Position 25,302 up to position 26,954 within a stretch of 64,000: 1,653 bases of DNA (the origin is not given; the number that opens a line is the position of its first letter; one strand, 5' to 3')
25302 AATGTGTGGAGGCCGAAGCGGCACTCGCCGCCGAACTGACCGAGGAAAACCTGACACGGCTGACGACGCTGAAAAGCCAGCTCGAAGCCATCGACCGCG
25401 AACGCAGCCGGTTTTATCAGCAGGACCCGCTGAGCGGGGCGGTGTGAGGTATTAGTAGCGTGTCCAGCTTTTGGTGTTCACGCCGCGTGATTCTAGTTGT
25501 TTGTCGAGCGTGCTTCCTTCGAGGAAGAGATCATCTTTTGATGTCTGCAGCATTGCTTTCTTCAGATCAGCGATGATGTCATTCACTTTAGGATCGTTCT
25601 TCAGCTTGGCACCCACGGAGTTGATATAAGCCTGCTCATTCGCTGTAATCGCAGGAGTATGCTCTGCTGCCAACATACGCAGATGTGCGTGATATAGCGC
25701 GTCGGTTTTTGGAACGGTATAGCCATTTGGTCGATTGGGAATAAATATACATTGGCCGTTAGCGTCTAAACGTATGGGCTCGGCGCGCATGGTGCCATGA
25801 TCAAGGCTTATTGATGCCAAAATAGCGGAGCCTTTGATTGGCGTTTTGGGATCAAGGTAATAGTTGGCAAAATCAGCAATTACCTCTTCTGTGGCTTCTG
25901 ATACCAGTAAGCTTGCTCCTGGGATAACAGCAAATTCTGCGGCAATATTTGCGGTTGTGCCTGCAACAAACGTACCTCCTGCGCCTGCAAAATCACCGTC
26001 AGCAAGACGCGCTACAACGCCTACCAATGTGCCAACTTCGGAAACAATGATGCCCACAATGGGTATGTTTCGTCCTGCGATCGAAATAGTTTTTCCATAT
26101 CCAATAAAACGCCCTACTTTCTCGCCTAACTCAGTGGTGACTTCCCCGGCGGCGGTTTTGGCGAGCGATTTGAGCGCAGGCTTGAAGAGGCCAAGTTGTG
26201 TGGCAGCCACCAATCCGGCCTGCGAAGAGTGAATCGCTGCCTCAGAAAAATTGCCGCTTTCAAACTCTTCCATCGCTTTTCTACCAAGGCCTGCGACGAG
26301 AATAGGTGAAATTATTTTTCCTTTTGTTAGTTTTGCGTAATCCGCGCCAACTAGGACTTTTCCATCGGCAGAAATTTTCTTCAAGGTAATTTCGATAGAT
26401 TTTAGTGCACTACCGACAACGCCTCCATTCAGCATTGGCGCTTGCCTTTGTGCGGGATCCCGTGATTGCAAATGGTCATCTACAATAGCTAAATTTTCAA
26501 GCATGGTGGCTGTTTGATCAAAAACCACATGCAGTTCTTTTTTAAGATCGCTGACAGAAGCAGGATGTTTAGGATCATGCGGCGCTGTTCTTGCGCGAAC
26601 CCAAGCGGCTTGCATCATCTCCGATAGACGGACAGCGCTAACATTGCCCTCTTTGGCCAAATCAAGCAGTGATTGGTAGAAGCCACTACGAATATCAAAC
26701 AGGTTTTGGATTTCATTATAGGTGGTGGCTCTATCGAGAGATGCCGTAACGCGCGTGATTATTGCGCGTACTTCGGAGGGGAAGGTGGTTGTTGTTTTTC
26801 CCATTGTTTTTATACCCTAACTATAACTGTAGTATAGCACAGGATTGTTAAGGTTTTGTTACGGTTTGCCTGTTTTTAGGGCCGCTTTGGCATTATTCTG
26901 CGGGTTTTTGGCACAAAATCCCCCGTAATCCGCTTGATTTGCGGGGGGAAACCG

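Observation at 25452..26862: The conserved dnaG-rpoD pair is split by an antisense, AT-rich 450-aa orphan with a glycine-rich hydrophobic core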

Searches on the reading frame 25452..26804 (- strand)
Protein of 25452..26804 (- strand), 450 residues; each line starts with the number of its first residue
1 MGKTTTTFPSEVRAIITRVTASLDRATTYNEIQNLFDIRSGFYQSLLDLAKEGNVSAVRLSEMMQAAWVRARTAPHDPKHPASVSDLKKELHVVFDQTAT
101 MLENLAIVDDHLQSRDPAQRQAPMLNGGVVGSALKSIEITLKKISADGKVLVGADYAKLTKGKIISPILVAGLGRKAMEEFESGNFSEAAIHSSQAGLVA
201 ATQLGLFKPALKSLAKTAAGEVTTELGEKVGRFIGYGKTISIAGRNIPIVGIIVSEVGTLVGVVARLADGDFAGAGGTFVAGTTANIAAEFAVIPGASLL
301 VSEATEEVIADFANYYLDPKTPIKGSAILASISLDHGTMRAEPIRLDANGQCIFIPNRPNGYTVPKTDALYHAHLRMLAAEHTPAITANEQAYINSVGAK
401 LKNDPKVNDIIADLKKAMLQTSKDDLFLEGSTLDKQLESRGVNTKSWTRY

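Call 5: search_protein_families(library=pfam, proteins=[window:25452-26804:-], max_evalue=10)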
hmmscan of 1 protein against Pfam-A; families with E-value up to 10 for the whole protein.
window:25452-26804:- (450 aa): 2 families
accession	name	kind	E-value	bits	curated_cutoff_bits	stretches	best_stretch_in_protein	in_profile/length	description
PF03444.21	HrcA_DNA-bdg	-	0.08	13.1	21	1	302-349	3-50/79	Winged helix-turn-helix transcription repressor, HrcA DNA-binding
PF12396.14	DUF3659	-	0.12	12.7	24.8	1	212-268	4-59/61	Protein of unknown function (DUF3659)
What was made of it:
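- On Glycine-zipper membrane protein families (Pfam Gly-zipper_Omp, Gly-zipper_YMGG, Rick_17kDa_Anti): There were no such hits at E up to 10 (call 5).
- Closest known: Modular effectors with a shared C-terminal delivery domain on varied payloads. Different: The module is about 68 aa and helical, with no detected similarity to any Pfam domain (call 5).
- Closest known: Proteins anchored by a 'bilobed' hydrophobic hairpin. Different: There are no Pfam Gly-zipper or colicin hits (call 5).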

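Call 6: find_homologous_proteins(query=window:25452-26804:-, max_evalue=0.001)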
Query window:25452-26804:- (450 aa): 1 proteins with E <= 0.001 among 8000 candidates.
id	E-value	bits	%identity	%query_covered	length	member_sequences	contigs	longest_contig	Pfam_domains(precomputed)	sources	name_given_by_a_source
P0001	3.1e-289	977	100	100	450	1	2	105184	-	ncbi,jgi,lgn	jgi:hypothetical protein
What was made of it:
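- It has no database annotation beyond 'hypothetical protein' (call 6).
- Tried and rejected: The word-indexed search of 5.8 billion proteins found only the protein itself (call 6).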

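Call 7: search_protein_families(library=ncbifam, proteins=[window:25452-26804:-], max_evalue=10)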
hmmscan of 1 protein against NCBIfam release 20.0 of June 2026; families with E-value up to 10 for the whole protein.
window:25452-26804:- (450 aa): 1 family
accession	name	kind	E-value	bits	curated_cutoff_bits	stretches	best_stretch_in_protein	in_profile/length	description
NF008641.0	PRK11633.1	equivalog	0.029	14.8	150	1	388-417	147-175/228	cell division protein DedD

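Call 8: search_protein_families(library=padloc, proteins=[window:25452-26804:-], max_evalue=10)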
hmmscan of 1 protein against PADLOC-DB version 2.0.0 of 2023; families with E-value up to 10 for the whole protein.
window:25452-26804:- (450 aa): 0 families
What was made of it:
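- Pfam, NCBIfam and PADLOC gave nothing (calls 5, 7, 8).
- Tried and rejected: Pfam, NCBIfam and PADLOC on the protein gave nothing meaningful (calls 5, 7, 8).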

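Call 10: find_encoding_contigs(protein=P0001, flank=10000, max_places=6)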
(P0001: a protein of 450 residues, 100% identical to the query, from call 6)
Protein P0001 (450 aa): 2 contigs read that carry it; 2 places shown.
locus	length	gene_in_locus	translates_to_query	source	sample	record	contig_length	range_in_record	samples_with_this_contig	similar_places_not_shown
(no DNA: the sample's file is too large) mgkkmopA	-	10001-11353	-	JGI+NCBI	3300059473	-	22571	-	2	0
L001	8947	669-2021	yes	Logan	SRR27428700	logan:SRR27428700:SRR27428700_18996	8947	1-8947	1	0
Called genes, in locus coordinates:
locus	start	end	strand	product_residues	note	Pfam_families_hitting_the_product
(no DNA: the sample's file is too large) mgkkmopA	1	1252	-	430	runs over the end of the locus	PF01595:CNNM, PF00571:CBS (faint), PF03471:CorC_HlyC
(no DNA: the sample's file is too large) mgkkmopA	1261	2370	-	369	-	PF00465:Fe-ADH (weak), PF13685:Fe-ADH_2, PF01761:DHQ_synthase, PF24621:DHQS_C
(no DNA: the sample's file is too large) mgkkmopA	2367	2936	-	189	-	PF13238:AAA_18, PF13671:AAA_33 (weak), PF01202:SKI, PF13189:Cytidylate_kin2 (faint)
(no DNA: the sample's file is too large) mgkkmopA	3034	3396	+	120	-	-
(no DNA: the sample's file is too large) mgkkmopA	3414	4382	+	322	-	PF02899:Phage_int_SAM_1, PF13495:Phage_int_SAM_4 (weak), PF00589:Phage_integrase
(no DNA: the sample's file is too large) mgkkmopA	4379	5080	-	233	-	PF01464:SLT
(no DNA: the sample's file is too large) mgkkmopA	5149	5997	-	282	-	PF09923:DUF2155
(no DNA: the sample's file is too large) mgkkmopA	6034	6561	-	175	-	PF02470:MlaD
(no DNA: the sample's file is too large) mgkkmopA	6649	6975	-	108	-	-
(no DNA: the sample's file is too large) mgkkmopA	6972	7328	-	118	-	PF05071:NDUFA12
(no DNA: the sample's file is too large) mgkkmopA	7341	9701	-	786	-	PF03979:Sigma70_r1_1, PF00140:Sigma70_r1_2, PF04546:Sigma70_ner, PF04542:Sigma70_r2, PF04539:Sigma70_r3, PF04545:Sigma70_r4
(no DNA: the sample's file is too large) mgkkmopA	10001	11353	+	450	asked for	-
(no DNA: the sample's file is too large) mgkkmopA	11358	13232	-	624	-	PF01807:Zn_ribbon_DnaG, PF08275:DNAG_N, PF01751:Toprim, PF13155:Toprim_2, PF13662:Toprim_4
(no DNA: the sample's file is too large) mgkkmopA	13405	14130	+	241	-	PF01863:YgjP-like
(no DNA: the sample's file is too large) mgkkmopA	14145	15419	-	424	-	?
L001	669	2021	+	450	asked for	-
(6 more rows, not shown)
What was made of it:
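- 25452..26804 (-): 450-aa protein-coding gene (stop codon included), the 'orphan'. An identical protein was called in two metagenome samples (calls 6, 10).
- Checked: The dnaG and rpoD identities are confirmed by the precomputed Pfam domains of the called genes (call 10).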

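Call 18: search_protein_representatives(protein=window:25452-26804:-)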
Query: 450 residues. Proteins with E-value up to 0.001 (for the whole library): 8; up to 1e-10: 4; up to 1e-30: 3. The best 8 are listed.
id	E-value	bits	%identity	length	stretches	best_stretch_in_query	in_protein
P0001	9.8e-290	976.8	100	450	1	1-450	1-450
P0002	7.1e-98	344.9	45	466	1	6-450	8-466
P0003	2.3e-32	129.1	52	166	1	289-449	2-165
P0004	7.1e-20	88.0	37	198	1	16-175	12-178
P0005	1.8e-10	57.0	45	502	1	363-449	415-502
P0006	1.6e-05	40.7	41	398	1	380-449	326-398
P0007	1.1e-04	38.0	41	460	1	380-449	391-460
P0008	3.8e-04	36.2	37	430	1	345-449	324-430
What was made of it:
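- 25452..26804 (-): P0002 is a full-length homologue at 45% identity with E 7e-98 (call 18).
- Checked: 'Orphan' is too strong, because remote homologues exist (call 18).
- It has an intact full-length homologue at 45% identity (call 18).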

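Call 24: list_cluster_members(proteins=[P0002, P0003, P0004, P0005, P0006, P0007, P0008])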
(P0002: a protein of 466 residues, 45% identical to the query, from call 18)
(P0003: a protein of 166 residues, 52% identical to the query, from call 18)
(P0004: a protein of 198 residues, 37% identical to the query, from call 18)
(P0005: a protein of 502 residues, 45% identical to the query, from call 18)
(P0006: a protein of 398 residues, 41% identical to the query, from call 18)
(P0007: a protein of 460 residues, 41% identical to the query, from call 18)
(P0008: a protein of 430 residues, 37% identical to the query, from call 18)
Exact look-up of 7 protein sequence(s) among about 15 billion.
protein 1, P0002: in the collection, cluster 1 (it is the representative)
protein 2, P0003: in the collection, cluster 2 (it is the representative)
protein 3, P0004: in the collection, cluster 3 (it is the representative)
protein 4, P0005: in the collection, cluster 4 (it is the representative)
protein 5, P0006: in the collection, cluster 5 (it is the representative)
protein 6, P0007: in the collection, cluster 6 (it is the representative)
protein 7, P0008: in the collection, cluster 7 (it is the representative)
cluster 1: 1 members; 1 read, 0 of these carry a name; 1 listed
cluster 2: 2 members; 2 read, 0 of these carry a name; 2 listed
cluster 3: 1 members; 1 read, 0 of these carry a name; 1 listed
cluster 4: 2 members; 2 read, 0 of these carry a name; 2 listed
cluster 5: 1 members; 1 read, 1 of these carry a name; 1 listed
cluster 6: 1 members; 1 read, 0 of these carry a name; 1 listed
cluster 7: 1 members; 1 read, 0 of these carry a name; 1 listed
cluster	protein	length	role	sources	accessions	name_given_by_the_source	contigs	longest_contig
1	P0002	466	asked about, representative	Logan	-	-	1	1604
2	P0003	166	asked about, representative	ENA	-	-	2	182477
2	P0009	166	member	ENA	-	-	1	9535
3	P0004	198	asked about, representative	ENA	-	-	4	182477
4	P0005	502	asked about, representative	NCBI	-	-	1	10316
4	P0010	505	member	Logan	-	-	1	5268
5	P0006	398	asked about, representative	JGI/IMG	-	hypothetical protein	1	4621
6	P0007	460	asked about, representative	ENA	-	-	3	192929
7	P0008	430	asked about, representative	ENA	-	-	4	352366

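Call 25: find_encoding_contigs(protein=P0002, flank=10000, max_places=4)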
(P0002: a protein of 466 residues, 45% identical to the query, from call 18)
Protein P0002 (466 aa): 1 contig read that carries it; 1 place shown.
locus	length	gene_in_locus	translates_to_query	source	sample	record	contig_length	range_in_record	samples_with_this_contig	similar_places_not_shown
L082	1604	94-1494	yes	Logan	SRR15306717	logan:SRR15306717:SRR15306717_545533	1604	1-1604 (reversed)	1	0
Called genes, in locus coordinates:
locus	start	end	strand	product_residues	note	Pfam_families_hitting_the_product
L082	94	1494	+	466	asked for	-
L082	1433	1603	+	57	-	?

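Call 26: find_encoding_contigs(protein=P0004, flank=10000, max_places=3)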
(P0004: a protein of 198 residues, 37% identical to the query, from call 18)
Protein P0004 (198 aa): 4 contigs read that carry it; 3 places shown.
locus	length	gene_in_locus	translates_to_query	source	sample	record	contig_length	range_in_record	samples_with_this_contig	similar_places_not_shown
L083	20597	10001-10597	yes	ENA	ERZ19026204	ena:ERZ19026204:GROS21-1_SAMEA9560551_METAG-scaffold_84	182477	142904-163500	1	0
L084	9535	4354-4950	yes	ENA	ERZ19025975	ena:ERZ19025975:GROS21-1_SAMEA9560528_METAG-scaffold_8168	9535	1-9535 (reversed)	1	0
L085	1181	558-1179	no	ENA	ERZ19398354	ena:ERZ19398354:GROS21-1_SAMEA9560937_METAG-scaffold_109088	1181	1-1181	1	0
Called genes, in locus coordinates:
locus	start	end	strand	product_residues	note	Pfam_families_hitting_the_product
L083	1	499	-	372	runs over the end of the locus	PF00465:Fe-ADH, PF13685:Fe-ADH_2, PF01761:DHQ_synthase, PF24621:DHQS_C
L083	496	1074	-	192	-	PF13238:AAA_18 (weak), PF13671:AAA_33 (weak), PF01202:SKI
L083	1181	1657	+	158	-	-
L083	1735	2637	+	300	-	PF02899:Phage_int_SAM_1, PF00589:Phage_integrase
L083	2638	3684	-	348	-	-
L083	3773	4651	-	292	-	PF09923:DUF2155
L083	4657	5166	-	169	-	PF02470:MlaD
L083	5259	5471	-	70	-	-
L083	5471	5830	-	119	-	PF05071:NDUFA12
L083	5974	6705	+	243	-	-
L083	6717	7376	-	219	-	-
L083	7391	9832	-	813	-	PF03979:Sigma70_r1_1, PF00140:Sigma70_r1_2, PF04546:Sigma70_ner, PF04542:Sigma70_r2, PF04539:Sigma70_r3, PF04545:Sigma70_r4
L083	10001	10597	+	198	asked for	-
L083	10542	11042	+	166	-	-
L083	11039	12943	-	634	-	PF01807:Zn_ribbon_DnaG, PF08275:DNAG_N, PF01751:Toprim, PF13155:Toprim_2, PF13362:Toprim_3 (weak), PF13662:Toprim_4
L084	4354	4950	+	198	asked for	-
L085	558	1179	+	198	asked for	?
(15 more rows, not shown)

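Call 27: find_encoding_contigs(protein=P0008, flank=10000, max_places=3)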
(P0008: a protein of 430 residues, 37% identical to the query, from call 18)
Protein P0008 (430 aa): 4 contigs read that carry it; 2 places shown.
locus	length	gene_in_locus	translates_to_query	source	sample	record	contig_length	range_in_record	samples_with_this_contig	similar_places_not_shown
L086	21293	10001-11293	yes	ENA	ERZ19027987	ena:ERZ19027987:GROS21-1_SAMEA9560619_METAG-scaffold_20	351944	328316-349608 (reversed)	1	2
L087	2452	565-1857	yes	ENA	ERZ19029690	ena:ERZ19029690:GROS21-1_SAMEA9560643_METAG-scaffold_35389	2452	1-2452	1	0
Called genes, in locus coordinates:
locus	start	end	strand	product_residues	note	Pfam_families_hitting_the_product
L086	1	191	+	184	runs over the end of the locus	PF02592:Vut_1 (weak)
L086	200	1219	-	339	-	PF07722:Peptidase_C26, PF00117:GATase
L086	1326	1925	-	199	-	-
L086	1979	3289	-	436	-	PF00206:Lyase_1, PF10397:ADSL_C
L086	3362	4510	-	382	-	-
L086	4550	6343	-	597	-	PF00890:FAD_binding_2 (weak), PF01266:DAO (faint), PF01946:Thi4, PF13450:NAD_binding_8 (weak), PF21162:ETFQO_UQ-bd, PF05187:Fer4_ETF_QO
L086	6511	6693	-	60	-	-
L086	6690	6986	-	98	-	-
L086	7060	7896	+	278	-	PF03167:UDG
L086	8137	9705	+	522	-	PF01464:SLT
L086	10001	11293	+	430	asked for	-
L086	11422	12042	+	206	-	PF01351:RNase_HII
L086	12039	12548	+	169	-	PF05258:DciA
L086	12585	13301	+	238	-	PF13462:Thioredoxin_4, PF01323:DSBA (faint)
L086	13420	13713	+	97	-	PF09527:ATPase_gene1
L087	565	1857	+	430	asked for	-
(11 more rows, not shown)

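Call 28: find_encoding_contigs(protein=P0007, flank=10000, max_places=3)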
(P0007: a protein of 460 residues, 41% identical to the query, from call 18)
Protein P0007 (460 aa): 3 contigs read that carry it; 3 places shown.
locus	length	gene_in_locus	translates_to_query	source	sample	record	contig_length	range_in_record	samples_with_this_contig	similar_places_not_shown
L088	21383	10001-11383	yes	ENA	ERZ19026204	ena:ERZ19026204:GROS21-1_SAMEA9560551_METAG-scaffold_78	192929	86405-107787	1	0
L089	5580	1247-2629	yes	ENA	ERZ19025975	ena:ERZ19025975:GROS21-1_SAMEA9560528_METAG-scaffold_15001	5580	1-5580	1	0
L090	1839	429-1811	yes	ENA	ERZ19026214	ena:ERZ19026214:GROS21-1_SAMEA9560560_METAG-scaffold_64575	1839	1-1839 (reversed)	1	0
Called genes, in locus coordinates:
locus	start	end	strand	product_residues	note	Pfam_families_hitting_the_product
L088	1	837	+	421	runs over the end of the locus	PF00070:Pyr_redox (weak), PF01266:DAO, PF02558:ApbA (faint), PF07992:Pyr_redox_2 (weak), PF13450:NAD_binding_8 (weak)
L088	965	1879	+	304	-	PF00561:Abhydrolase_1, PF12146:Hydrolase_4, PF12697:Abhydrolase_6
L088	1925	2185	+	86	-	-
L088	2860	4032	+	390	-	PF02771:Acyl-CoA_dh_N, PF02770:Acyl-CoA_dh_M, PF00441:Acyl-CoA_dh_1, PF08028:Acyl-CoA_dh_2 (weak)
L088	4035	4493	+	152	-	-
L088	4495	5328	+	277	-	PF00459:Inositol_P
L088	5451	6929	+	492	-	-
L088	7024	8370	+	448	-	PF01134:GIDA, PF01266:DAO (weak), PF13450:NAD_binding_8 (faint)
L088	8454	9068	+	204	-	-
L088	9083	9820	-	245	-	PF00440:TetR_N, PF13977:TetR_C_6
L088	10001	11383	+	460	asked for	-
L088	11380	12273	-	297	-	PF01430:HSP33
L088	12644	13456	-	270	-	PF00494:SQS_PSY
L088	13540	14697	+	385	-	PF00890:FAD_binding_2 (faint), PF01266:DAO, PF01593:Amino_oxidase, PF13450:NAD_binding_8, PF01593:Amino_oxidase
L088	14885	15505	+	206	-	PF00081:Sod_Fe_N, PF02777:Sod_Fe_C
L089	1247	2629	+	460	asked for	-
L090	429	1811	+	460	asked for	-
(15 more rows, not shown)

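Call 36: search_protein_families(library=pfam, proteins=[P0005, P0006, P0007, P0008], max_evalue=1)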
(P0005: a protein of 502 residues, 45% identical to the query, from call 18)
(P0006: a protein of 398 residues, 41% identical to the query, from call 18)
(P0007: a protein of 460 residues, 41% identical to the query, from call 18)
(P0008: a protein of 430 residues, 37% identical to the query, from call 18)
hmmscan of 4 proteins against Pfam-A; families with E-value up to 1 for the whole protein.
P0005 (502 aa): 0 families

P0006 (398 aa): 1 family
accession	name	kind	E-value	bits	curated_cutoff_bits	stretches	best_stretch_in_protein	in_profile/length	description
PF04609.17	MCR_C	-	0.24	10.9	25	1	298-359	163-225/271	Methyl-coenzyme M reductase operon protein C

P0007 (460 aa): 2 families
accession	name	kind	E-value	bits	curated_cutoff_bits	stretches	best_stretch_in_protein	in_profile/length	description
PF14706.11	Tnp_DNA_bind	-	0.011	16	24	1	281-307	17-43/58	Transposase DNA-binding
PF21934.1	Yop-YscD_ppl_3rd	-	0.15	12.3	24.3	1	230-254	29-52/64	YscD/CdsD-like Bon-like domain 3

P0008 (430 aa): 0 families

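Call 43: predict_structure(alignment_id=A2)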
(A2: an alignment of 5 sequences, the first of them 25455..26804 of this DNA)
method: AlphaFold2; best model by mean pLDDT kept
length: 450 residues; sequences in the alignment: 5
mean_pLDDT: 46.4   pTM: 0.35
mean pLDDT of the five models: 46.4, 44.5, 44.2, 43.5, 42.3
residues with pLDDT >= 90: 0; 70-90: 60; 50-70: 95; < 50: 295
segments of 3 or more residues with pLDDT < 50: 1-6, 114-136, 138-140, 144-319, 321-387, 418-426, 446-450
pLDDT, mean of each block of 10 residues (from residue 1): 45 81 85 81 80 66 68 63 72 68 58 46 36 48 44 37 32 34 36 32 36 40 45 37 31 33 36 33 27 23 34 41 43 31 35 34 26 25 39 53 61 55 47 65 45
secondary structure, 60 per line:
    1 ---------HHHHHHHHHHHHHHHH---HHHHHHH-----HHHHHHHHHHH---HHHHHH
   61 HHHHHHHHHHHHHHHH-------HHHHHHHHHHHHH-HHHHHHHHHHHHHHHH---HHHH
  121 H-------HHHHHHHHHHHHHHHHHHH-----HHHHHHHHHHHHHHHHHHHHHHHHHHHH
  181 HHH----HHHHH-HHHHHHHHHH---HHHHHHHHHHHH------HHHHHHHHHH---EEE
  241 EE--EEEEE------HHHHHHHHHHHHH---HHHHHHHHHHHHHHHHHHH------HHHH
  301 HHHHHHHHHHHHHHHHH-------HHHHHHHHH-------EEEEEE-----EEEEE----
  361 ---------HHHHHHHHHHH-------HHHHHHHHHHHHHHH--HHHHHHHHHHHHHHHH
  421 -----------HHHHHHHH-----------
elements in order: H10-25 H29-35 H41-51 H55-76 H84-96 H98-113 H117-121 H129-147 H153-183 H188-192 H194-203 H207-218 H225-234 E238-242 E245-249 H256-268 H272-290 H297-317 H325-333 E341-346 E352-356 H370-380 H388-402 H405-420 H432-439
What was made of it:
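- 26115..26804 (-): N-terminal part (about aa 1-230), predicted helical. This is the only region modelled with moderate confidence (aa 10-110). AlphaFold2 on alignment A2 gives pLDDT 63-85 for residues 10-110 and below 50 elsewhere (call 43).
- On ClyA/Hbl/MakA alpha-pore-forming toxin family: AlphaFold2 on a 5-sequence alignment gave mean pLDDT 46 and left the core unresolved (call 43).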

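Call 47: search_solved_structures(query=A2, max_evalue=10)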
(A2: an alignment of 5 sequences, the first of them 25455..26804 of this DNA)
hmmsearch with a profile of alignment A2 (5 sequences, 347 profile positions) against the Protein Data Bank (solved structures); distinct sequences matched with E-value up to 10: 2.
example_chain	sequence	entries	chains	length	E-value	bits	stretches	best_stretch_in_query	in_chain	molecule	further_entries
3rmg_A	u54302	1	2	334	0.25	13.7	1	150-256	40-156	Octaprenyl-diphosphate synthase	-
5cqq_A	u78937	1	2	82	0.63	12.4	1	6-73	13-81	Regulatory protein zeste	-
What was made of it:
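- The PDB profile search was not significant (call 47).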

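Call 50: search_dna_similar(query=window:25452-26804:-, collection=plasmids, mode=protein, max_evalue=0.01)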
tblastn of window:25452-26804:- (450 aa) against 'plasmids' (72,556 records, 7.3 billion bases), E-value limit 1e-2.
No match.
